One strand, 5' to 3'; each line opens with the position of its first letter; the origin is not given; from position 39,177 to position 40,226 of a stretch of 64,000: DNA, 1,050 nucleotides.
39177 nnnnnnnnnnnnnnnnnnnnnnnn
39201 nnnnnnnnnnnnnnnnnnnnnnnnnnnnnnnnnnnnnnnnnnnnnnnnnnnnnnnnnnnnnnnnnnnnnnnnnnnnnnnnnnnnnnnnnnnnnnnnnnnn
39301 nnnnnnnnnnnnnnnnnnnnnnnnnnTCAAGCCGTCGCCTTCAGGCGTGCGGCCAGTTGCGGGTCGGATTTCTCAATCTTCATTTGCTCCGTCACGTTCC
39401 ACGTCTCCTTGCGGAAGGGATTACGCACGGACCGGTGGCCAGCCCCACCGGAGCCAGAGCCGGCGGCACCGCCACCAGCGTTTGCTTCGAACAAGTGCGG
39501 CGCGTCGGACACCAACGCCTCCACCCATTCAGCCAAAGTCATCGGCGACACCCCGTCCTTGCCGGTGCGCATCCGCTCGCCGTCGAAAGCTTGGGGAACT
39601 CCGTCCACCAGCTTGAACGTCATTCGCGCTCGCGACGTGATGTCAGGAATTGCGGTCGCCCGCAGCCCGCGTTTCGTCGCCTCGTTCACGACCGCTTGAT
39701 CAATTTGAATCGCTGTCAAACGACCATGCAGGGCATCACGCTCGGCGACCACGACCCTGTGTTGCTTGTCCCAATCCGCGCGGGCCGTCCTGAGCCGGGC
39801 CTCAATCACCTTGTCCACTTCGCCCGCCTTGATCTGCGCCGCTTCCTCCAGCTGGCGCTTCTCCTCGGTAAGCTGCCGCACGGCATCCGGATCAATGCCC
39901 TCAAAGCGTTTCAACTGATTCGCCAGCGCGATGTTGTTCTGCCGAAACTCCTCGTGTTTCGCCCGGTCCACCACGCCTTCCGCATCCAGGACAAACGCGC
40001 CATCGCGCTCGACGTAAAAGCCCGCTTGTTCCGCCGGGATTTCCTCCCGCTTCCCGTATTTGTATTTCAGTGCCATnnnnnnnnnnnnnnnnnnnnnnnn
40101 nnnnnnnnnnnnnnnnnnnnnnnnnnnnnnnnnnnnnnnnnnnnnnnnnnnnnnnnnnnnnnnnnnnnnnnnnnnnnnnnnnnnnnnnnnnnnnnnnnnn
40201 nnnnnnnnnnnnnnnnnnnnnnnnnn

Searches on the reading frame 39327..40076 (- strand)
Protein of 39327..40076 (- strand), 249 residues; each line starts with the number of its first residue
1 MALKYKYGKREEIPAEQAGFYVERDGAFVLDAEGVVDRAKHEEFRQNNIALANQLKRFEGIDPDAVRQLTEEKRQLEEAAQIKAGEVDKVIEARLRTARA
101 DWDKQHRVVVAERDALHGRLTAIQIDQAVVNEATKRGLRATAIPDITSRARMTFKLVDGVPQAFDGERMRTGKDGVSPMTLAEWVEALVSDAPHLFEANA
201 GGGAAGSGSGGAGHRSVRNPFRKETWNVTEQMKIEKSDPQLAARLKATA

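Call 33: search_protein_families(library=phrogs, proteins=[window:39327-40076:-], max_evalue=0.01)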
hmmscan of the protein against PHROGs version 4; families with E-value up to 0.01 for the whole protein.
window:39327-40076:- (249 aa): 2 families
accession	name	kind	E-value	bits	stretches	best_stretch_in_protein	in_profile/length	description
phrog_206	-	head and packaging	2.3e-38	133.4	1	1-247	2-261/263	head scaffolding protein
phrog_784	-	unknown function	4.3e-06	27.6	1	43-236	51-243/250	-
